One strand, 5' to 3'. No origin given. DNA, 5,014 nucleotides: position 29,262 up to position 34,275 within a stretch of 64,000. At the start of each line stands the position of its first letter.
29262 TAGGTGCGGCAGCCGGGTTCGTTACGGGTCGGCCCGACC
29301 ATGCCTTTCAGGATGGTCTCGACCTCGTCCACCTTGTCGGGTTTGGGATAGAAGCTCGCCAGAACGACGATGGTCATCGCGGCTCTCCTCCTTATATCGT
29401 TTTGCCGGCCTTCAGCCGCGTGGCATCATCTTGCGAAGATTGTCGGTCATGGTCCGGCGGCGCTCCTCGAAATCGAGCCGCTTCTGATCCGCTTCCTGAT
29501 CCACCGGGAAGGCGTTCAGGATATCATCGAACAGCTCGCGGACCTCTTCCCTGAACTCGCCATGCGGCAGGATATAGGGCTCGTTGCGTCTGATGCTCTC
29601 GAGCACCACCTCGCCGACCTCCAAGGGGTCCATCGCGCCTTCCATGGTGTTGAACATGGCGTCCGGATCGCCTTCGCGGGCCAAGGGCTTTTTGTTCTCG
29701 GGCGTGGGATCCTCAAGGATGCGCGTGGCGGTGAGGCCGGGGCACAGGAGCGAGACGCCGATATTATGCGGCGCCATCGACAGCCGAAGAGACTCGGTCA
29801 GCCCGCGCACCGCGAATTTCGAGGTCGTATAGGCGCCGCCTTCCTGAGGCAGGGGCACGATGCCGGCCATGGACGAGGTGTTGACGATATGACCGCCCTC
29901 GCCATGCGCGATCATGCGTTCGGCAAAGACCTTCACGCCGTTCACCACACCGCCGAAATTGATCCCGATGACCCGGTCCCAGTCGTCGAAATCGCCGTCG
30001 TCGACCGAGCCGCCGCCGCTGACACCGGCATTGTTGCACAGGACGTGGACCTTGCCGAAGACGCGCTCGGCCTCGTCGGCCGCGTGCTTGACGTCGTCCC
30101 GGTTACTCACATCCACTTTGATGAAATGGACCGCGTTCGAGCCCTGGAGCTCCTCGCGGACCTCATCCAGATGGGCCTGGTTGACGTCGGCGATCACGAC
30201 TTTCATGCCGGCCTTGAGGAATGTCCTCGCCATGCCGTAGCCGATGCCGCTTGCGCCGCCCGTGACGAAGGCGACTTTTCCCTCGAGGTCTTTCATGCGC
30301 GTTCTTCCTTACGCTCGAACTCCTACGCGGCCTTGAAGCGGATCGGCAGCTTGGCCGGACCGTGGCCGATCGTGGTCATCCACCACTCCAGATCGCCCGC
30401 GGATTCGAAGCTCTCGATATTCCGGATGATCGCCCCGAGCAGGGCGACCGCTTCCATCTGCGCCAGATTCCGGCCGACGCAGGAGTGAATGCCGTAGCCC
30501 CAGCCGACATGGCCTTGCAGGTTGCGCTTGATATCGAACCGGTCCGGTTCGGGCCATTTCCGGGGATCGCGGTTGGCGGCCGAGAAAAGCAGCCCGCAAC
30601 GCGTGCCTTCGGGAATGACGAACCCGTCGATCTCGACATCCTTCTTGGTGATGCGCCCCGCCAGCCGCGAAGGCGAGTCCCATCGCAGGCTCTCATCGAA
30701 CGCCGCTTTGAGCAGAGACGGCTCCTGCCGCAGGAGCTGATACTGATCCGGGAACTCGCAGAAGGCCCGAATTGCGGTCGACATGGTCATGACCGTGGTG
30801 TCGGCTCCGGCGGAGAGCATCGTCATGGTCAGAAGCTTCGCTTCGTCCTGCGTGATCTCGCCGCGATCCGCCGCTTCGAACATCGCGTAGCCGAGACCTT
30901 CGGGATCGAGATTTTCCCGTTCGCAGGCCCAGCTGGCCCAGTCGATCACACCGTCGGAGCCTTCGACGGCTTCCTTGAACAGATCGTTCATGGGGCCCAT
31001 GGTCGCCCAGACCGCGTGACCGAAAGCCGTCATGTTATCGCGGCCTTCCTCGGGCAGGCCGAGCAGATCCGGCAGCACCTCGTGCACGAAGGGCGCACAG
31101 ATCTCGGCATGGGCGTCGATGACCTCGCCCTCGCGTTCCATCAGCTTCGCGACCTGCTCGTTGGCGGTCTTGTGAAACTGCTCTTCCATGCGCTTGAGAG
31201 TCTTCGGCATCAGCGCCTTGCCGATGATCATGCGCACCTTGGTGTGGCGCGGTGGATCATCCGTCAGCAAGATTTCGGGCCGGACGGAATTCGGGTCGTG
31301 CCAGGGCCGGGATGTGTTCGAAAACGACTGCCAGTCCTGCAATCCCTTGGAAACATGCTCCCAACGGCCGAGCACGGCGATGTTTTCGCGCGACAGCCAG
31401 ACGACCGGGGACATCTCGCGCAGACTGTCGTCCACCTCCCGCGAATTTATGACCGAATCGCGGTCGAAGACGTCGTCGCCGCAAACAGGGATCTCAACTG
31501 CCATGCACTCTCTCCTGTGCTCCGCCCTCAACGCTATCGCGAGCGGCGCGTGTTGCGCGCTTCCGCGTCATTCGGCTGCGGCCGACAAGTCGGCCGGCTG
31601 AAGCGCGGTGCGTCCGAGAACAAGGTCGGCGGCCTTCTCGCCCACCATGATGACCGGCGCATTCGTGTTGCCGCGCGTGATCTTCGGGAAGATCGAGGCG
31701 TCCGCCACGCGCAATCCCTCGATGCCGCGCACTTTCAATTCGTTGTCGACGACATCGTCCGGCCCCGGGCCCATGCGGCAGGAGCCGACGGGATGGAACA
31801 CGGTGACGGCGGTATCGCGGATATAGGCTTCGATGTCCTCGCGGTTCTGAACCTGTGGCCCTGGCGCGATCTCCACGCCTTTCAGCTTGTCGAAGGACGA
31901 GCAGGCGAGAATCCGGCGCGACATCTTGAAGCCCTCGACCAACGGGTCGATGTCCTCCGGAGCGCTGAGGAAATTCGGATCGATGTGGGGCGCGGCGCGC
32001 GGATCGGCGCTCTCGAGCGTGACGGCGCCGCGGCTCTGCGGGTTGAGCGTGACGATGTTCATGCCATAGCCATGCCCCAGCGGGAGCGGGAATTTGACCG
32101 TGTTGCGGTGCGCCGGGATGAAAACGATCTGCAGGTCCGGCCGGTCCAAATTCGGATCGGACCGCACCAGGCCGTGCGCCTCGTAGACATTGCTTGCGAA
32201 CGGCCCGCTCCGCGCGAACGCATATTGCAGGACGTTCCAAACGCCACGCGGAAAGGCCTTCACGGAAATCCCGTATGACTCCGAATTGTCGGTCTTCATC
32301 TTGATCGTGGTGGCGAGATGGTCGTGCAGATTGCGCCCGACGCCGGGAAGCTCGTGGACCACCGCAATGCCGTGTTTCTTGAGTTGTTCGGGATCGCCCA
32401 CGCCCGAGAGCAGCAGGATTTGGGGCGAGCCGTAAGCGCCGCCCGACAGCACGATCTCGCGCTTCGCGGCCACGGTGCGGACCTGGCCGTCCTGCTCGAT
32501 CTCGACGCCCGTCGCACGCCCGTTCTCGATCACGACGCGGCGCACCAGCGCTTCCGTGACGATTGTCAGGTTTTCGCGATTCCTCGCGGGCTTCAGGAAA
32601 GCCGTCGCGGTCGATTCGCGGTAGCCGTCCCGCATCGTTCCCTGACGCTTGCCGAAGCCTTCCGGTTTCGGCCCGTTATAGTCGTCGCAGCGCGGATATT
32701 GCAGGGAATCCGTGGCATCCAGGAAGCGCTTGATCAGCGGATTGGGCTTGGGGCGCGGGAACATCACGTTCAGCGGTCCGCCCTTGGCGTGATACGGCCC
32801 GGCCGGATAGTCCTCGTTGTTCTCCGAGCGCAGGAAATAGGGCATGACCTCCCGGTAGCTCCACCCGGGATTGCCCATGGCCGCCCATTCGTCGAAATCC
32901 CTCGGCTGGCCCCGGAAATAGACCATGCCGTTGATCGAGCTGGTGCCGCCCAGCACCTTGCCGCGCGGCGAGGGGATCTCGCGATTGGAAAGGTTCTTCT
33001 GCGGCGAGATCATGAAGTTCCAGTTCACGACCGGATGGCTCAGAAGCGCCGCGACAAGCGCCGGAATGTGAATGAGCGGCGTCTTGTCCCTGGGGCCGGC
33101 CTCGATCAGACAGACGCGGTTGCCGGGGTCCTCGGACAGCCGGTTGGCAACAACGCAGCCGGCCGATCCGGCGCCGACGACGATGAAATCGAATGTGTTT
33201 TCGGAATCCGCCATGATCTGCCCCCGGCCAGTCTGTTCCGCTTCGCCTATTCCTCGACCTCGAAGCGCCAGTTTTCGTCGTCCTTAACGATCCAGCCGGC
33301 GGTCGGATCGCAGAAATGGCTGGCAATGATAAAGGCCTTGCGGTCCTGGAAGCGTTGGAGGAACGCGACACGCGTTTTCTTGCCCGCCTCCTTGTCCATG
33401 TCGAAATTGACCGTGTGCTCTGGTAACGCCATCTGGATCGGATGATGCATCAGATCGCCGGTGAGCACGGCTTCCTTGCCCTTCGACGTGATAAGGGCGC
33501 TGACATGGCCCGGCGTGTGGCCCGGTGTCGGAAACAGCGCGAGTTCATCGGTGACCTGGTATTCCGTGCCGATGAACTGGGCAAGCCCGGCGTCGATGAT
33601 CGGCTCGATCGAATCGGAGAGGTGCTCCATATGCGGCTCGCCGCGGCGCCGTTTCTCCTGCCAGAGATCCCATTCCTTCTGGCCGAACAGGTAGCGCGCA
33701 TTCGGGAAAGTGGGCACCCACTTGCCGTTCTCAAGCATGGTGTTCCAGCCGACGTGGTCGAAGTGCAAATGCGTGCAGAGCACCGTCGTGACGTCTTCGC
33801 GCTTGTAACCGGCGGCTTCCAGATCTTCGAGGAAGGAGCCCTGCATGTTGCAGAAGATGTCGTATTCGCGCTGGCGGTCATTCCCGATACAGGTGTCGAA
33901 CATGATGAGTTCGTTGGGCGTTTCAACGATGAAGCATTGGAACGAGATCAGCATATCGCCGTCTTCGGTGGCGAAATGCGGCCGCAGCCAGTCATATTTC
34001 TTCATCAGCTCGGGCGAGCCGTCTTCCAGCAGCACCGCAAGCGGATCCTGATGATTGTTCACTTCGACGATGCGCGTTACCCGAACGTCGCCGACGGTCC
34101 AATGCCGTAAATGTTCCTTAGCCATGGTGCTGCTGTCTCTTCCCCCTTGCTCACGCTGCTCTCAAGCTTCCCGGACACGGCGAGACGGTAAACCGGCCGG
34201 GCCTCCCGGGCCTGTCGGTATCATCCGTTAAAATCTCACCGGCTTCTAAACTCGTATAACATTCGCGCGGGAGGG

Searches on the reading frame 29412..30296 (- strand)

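Call 26: search_protein_families(library=pfam, proteins=[window:29412-30296:-], max_evalue=0.0001)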
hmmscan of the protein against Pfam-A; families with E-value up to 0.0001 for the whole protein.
window:29412-30296:- (294 aa): 4 families
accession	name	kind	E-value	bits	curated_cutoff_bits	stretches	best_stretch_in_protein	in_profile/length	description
PF00106.31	adh_short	-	2.5e-54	184.2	26.6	1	7-196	1-189/195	short chain dehydrogenase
PF13561.12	adh_short_C2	-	1.3e-38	133.4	27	1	15-198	3-185/236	Enoyl-(Acyl carrier protein) reductase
PF08659.16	KR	-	3.4e-12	47.1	22.6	1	10-153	4-147/180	KR domain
PF01073.25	3Beta_HSD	-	5.5e-05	22.8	22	0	11-80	2-71/280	3-beta hydroxysteroid dehydrogenase/isomerase family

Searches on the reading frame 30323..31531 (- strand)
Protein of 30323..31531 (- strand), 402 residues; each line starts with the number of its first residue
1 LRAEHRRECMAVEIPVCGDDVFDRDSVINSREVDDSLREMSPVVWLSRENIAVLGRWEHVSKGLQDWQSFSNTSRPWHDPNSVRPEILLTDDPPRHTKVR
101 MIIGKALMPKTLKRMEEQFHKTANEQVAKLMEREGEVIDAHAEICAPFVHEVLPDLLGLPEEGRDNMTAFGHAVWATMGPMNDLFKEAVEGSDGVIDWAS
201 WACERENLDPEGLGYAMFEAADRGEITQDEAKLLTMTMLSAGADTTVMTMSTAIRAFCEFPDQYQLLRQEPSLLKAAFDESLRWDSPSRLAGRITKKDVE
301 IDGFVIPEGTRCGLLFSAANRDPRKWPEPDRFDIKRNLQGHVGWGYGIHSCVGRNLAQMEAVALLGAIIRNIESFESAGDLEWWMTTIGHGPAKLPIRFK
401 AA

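Call 26: search_protein_families(library=pfam, proteins=[window:30323-31531:-], max_evalue=0.0001)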
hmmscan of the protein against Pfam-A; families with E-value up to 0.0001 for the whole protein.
window:30323-31531:- (402 aa): 1 family
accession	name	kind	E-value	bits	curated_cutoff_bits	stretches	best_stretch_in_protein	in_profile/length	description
PF00067.27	p450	-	1.5e-32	113.4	22.8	1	213-372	242-432/462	Cytochrome P450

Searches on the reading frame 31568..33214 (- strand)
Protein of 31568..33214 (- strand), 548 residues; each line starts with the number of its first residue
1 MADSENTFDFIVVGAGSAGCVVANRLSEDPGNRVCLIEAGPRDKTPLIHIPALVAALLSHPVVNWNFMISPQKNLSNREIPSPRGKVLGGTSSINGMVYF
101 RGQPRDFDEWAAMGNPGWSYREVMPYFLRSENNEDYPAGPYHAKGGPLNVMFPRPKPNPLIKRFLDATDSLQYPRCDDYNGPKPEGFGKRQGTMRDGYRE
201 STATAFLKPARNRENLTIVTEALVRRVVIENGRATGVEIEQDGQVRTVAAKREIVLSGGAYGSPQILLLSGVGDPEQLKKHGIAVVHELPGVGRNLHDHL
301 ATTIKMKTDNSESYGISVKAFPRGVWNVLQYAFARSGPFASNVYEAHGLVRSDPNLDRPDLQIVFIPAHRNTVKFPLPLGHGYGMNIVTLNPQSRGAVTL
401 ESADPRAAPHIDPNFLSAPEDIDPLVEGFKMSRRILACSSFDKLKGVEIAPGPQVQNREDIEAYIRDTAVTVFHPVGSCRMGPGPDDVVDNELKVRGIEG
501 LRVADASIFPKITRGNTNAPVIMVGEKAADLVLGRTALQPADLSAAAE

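Call 26: search_protein_families(library=pfam, proteins=[window:31568-33214:-], max_evalue=0.0001)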
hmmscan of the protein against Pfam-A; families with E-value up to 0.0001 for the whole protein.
window:31568-33214:- (548 aa): 5 families
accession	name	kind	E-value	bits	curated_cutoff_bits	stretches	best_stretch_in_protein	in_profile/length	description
PF00732.25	GMC_oxred_N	-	6.3e-51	173.7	23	1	8-300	1-217/218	GMC oxidoreductase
PF05199.19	GMC_oxred_C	-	3e-40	138.4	24.6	1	392-525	1-139/139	GMC oxidoreductase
PF00890.30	FAD_binding_2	-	2.4e-09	37.3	20.4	0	203-263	145-206/414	FAD binding domain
PF01266.30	DAO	-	1.6e-07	31.7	27.9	0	9-41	1-32/353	FAD dependent oxidoreductase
PF05834.18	Lycopene_cycl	-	1e-05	25.2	23.4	1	9-42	1-35/380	Lycopene cyclase protein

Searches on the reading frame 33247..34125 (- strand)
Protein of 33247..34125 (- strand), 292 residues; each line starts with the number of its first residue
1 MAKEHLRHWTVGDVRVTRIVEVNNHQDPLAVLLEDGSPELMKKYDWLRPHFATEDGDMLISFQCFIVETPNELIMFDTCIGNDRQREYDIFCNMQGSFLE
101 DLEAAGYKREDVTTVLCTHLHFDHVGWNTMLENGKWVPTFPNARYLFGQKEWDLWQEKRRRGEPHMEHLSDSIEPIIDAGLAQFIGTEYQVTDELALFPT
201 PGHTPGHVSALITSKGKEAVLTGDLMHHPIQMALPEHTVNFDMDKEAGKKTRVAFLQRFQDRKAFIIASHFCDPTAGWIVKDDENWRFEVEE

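Call 27: search_protein_families(library=pfam, proteins=[window:33247-34125:-], max_evalue=0.0001)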
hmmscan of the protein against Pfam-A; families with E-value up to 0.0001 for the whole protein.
window:33247-34125:- (292 aa): 1 family
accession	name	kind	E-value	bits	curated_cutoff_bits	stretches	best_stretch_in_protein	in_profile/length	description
PF00753.33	Lactamase_B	-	1.3e-23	84.4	22.7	1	64-270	8-196/196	Metallo-beta-lactamase superfamily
